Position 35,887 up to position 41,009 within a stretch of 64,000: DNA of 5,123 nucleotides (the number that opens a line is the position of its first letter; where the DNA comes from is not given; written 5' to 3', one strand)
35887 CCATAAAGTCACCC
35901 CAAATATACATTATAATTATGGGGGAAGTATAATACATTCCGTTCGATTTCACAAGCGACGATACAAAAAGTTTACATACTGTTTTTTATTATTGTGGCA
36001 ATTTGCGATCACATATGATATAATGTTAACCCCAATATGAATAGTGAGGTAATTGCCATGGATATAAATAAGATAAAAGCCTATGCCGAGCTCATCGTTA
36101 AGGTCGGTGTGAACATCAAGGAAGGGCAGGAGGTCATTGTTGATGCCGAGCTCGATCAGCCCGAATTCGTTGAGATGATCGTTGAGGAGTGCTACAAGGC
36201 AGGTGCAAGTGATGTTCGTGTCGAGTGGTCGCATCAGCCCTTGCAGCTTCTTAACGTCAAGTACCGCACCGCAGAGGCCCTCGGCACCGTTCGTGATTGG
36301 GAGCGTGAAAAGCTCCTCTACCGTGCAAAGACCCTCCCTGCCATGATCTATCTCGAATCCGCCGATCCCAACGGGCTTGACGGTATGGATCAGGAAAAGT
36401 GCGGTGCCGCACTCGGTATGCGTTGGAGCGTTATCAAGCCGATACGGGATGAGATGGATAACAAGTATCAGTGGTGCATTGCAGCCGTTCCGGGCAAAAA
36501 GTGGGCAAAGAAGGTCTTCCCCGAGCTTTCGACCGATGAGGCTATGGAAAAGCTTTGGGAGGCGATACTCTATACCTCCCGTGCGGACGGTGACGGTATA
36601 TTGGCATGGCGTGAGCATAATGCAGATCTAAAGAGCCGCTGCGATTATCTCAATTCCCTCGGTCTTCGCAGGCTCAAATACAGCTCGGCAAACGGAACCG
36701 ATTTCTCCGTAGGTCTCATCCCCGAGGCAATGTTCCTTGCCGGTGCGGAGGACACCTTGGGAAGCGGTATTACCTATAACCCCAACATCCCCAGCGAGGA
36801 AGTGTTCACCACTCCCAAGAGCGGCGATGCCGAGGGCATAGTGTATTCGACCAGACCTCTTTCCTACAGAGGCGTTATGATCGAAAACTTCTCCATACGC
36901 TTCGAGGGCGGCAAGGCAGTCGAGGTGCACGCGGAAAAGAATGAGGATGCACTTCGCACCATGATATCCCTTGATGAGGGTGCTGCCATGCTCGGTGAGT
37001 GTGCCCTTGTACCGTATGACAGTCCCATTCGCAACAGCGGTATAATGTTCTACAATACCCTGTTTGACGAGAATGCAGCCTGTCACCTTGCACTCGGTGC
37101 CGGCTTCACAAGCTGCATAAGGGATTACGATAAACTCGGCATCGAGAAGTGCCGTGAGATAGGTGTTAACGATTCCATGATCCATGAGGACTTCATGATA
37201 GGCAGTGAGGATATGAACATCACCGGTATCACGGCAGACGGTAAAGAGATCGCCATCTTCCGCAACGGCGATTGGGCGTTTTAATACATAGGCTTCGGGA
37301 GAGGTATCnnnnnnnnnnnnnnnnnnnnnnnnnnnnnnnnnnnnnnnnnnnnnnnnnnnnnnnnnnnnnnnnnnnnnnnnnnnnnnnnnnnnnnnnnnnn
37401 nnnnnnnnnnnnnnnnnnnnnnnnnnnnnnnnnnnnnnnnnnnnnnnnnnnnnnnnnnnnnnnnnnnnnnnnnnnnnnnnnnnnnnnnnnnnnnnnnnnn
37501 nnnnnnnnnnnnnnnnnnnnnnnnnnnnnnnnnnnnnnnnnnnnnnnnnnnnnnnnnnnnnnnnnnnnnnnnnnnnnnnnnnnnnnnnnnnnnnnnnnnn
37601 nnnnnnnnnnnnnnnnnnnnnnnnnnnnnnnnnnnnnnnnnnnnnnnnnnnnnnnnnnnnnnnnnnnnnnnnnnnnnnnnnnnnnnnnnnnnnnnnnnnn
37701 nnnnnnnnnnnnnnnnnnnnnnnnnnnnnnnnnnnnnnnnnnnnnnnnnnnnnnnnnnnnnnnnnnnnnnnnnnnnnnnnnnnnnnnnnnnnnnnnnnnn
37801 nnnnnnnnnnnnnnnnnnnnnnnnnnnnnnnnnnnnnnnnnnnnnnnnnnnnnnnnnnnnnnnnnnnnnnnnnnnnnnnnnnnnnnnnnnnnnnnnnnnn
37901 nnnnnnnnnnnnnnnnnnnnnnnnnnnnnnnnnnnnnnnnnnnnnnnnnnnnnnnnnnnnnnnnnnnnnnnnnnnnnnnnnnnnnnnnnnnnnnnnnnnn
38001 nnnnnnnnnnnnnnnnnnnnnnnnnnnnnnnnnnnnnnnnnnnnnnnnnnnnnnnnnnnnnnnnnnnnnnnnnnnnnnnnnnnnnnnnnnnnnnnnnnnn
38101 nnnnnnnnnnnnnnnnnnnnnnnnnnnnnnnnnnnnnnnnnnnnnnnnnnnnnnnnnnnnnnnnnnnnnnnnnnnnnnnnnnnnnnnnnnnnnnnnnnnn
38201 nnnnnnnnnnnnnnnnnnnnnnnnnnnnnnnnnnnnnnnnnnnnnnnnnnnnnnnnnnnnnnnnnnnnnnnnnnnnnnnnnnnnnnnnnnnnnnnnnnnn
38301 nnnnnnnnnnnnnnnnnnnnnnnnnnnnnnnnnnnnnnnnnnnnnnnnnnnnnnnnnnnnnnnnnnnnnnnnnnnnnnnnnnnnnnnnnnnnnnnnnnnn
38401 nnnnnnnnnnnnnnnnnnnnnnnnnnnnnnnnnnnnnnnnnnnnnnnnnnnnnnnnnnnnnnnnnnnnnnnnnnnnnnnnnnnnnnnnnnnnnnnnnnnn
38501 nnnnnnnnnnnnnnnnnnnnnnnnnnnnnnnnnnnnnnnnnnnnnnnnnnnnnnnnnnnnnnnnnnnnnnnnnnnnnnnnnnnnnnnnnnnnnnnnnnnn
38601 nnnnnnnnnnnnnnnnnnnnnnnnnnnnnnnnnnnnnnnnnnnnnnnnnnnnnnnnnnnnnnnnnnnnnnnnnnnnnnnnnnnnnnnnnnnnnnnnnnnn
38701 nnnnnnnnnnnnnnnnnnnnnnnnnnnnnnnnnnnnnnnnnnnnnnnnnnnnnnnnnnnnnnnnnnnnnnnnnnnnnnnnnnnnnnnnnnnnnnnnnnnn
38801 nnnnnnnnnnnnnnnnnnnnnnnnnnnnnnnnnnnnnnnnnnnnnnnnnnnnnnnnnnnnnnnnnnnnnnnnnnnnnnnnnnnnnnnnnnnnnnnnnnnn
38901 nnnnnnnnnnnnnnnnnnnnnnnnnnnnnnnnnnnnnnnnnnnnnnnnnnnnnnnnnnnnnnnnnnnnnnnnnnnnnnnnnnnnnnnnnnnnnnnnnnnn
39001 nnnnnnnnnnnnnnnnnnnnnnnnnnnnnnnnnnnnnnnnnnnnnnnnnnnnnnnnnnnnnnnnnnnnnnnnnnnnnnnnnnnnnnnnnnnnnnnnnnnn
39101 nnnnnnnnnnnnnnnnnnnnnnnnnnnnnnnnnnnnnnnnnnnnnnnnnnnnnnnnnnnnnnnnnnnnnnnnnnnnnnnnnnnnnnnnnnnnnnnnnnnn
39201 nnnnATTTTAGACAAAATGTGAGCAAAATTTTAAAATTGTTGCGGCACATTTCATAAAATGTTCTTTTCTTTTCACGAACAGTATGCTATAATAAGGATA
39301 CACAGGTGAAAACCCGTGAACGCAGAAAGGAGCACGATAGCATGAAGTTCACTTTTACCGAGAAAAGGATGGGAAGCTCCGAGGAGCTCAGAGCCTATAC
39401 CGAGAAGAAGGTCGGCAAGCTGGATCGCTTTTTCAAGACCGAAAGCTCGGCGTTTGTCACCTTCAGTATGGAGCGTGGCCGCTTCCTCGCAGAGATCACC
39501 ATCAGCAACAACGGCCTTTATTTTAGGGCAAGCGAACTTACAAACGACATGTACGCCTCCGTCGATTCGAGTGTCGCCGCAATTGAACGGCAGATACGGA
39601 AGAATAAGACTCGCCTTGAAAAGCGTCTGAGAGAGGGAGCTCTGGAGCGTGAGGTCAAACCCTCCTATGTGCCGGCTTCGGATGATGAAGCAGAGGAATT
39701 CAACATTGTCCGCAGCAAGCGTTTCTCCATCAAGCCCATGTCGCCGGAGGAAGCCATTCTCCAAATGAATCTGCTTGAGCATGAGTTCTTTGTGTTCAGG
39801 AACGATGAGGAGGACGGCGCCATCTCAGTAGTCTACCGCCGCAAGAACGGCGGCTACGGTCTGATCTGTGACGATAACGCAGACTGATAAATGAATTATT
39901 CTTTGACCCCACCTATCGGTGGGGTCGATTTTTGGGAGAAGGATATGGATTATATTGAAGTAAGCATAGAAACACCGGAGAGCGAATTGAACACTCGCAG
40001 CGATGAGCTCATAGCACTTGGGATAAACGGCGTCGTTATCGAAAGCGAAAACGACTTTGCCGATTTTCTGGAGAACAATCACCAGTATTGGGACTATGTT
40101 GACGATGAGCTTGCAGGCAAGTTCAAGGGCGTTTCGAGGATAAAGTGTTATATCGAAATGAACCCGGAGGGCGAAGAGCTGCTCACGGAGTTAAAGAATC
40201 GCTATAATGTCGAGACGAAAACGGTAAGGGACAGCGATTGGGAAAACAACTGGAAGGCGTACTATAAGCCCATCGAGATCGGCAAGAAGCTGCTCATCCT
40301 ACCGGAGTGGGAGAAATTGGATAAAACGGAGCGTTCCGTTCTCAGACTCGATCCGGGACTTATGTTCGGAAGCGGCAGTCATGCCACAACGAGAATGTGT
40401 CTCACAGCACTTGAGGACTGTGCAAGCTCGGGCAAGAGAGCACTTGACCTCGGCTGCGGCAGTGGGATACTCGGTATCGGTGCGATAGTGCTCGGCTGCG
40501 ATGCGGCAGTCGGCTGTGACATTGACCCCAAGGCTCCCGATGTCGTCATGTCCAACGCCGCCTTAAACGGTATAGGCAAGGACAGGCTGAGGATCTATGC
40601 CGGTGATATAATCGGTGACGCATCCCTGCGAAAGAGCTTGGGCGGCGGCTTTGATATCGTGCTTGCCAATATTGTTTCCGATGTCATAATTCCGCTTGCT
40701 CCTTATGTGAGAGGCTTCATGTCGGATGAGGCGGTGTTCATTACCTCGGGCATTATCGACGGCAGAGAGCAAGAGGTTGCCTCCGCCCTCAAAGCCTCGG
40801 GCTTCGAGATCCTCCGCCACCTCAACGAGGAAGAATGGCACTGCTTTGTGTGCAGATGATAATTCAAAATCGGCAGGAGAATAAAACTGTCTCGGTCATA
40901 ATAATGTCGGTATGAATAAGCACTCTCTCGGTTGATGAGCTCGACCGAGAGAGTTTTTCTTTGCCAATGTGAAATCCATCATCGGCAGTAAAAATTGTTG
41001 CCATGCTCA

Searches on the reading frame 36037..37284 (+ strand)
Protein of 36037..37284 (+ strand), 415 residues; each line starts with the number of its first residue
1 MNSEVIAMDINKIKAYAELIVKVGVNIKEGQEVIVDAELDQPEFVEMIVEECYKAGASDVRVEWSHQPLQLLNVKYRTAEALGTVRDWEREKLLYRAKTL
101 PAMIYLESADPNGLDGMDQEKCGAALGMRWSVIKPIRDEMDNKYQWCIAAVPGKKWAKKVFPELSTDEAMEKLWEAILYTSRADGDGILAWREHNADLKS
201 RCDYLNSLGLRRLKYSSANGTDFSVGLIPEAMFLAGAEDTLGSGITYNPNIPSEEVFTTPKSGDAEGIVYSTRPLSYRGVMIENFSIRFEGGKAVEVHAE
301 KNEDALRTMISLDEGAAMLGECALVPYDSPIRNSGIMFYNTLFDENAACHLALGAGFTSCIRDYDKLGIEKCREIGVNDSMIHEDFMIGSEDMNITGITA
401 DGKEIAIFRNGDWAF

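Call 13: search_protein_families(library=pfam, proteins=[window:36037-37284:+], max_evalue=0.001)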
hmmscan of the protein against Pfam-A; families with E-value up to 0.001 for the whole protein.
window:36037-37284:+ (415 aa): 1 family
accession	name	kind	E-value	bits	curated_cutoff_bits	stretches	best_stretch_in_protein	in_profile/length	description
PF02073.20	Peptidase_M29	-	5.1e-152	506.8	27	1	12-413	4-406/406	Thermophilic metalloprotease (M29)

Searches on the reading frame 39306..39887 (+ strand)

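Call 13: search_protein_families(library=pfam, proteins=[window:39306-39887:+], max_evalue=0.001)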
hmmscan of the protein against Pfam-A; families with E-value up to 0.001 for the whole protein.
window:39306-39887:+ (193 aa): 2 families
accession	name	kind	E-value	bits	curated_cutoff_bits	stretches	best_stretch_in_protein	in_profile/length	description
PF16321.10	Ribosom_S30AE_C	-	2.1e-27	95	25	1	130-186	2-57/57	Sigma 54 modulation/S30EA ribosomal protein C terminus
PF02482.25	Ribosomal_S30AE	-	8.5e-21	74.9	23.7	1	16-104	2-87/88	Sigma 54 modulation protein / S30EA ribosomal protein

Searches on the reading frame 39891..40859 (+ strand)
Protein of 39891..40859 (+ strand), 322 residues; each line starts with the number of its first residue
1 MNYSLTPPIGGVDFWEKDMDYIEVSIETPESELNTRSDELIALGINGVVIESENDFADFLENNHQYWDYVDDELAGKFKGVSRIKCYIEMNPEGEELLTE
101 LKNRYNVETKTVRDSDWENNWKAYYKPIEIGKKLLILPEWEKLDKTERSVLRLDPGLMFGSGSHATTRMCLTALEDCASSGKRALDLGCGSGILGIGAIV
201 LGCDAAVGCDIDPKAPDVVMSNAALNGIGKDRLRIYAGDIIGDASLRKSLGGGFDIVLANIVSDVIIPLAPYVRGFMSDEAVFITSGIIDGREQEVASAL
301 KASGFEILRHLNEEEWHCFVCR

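Call 13: search_protein_families(library=pfam, proteins=[window:39891-40859:+], max_evalue=0.001)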
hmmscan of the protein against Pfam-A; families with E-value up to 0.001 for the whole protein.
window:39891-40859:+ (322 aa): 4 families
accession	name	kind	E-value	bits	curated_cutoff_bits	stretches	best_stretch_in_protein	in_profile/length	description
PF06325.19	PrmA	-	7.4e-72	242.8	22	1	21-321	2-293/296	Ribosomal protein L11 methyltransferase (PrmA)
PF13847.12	Methyltransf_31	-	2e-05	24.7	27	1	179-262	2-83/145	Methyltransferase domain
PF05175.20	MTS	-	4.8e-05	23.5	23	1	166-245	19-95/170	Methyltransferase small domain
PF03602.21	Cons_hypoth95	-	0.00045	20.4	24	1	180-257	41-117/182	Conserved hypothetical protein 95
